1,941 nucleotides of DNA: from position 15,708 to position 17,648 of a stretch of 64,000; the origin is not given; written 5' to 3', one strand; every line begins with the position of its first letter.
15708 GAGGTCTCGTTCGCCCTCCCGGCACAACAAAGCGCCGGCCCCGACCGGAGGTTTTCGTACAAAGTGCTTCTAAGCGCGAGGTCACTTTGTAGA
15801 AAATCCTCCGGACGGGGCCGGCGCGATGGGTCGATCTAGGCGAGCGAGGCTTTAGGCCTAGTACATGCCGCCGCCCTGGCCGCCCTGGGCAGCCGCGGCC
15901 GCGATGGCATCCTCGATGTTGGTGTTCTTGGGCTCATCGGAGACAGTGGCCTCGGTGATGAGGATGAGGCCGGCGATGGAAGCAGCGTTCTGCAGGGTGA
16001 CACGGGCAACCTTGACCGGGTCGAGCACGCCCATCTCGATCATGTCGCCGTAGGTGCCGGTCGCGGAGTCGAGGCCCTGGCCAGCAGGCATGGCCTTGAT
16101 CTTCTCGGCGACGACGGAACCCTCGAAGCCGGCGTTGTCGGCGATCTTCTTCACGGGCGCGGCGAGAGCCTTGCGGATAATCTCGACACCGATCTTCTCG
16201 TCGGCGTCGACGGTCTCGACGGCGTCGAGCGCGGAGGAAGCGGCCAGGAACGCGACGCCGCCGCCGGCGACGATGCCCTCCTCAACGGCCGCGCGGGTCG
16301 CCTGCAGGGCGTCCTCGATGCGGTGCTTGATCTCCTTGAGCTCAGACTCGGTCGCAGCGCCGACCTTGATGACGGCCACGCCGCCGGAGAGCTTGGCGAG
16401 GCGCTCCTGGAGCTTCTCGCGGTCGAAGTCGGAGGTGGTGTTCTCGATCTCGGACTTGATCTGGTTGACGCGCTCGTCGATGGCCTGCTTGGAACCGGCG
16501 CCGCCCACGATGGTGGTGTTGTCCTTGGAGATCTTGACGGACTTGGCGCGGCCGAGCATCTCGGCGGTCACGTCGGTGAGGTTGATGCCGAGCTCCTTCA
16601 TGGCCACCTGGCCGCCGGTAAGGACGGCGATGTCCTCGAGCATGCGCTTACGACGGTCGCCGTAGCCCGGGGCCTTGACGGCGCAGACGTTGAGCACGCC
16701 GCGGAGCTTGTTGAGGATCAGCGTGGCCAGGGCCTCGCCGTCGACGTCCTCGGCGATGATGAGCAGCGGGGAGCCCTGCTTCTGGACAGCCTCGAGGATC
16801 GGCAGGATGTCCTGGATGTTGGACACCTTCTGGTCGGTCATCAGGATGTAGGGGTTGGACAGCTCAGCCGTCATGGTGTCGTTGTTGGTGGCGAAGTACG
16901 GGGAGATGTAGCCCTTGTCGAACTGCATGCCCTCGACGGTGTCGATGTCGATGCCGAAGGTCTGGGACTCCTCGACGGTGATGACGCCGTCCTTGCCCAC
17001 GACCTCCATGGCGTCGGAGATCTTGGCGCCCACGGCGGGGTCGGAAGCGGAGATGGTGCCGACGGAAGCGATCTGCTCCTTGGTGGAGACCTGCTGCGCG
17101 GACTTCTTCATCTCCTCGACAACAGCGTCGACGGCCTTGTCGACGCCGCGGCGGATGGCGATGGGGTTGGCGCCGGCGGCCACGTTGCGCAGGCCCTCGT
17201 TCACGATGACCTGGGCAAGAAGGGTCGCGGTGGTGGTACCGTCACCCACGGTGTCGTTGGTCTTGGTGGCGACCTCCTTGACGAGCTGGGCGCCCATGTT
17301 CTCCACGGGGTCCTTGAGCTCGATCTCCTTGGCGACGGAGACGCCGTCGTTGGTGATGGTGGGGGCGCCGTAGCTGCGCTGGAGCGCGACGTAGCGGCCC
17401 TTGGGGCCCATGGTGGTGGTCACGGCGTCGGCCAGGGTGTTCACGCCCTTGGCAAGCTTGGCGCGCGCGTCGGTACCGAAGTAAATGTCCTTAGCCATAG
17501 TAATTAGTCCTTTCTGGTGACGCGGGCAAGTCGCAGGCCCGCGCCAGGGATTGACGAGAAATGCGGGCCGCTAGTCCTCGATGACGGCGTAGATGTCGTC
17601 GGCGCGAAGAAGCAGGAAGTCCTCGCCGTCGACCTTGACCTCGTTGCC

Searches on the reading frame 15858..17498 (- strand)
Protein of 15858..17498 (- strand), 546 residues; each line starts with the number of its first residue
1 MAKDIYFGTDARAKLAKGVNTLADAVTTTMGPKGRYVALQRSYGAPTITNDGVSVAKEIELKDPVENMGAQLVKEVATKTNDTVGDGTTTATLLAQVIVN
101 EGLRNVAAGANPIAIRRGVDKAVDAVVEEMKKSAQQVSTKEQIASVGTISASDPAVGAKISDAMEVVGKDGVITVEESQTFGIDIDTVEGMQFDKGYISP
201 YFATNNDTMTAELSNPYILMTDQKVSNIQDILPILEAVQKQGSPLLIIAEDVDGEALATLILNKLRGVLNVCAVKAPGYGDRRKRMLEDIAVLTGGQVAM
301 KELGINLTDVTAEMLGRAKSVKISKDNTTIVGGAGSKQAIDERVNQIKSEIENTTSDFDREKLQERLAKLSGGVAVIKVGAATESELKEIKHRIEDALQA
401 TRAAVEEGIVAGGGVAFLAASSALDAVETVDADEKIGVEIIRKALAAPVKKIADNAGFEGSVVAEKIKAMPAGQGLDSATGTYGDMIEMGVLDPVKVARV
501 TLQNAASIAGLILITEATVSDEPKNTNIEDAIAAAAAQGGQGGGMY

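Call 78: find_encoding_contigs(protein=window:15858-17498:-, flank=10000, max_places=5)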
Protein window:15858-17498:- (546 aa): 4 contigs read that carry it; 3 places shown.
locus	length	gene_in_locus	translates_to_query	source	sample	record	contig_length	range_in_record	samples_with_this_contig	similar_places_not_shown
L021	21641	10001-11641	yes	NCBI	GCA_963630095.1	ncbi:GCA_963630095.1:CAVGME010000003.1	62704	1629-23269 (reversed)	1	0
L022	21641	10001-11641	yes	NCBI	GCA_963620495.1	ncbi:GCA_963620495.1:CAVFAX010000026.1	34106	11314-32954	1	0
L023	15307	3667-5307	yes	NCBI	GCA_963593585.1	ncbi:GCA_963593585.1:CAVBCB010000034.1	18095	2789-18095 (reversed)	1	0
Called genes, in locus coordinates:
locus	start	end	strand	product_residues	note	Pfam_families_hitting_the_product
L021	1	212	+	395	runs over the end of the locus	PF00528:BPD_transp_1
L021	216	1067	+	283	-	PF02463:SMC_N (weak), PF00005:ABC_tran, PF13304:AAA_21 (faint)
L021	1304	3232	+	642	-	PF00795:CN_hydrolase, PF02540:NAD_synthase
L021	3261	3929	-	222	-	PF16431:DUF5028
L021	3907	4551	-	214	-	PF00005:ABC_tran, PF02463:SMC_N (faint), PF13304:AAA_21 (weak)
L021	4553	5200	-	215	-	-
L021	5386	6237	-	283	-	-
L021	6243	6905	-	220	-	-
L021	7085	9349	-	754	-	PF00196:GerE, PF08281:Sigma70_r4_2 (faint), PF00196:GerE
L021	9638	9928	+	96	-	PF00166:Cpn10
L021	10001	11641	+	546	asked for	PF00118:Cpn60_TCP1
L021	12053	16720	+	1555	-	-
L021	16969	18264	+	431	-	PF13183:Fer4_8 (faint), PF12837:Fer4_6 (faint), PF13187:Fer4_9 (faint), PF13237:Fer4_10 (faint), PF14697:Fer4_21 (faint), PF00037:Fer4 (faint), PF25160:LdpA_Fe-S-bd (weak), PF12838:Fer4_7 (weak), +1 more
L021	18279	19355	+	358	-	PF01926:MMR_HSR1, PF02421:FeoB_N (weak), PF06071:YchF-GTPase_C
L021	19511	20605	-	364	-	PF13354:Beta-lactamase2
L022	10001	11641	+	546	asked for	PF00118:Cpn60_TCP1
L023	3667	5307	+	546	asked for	PF00118:Cpn60_TCP1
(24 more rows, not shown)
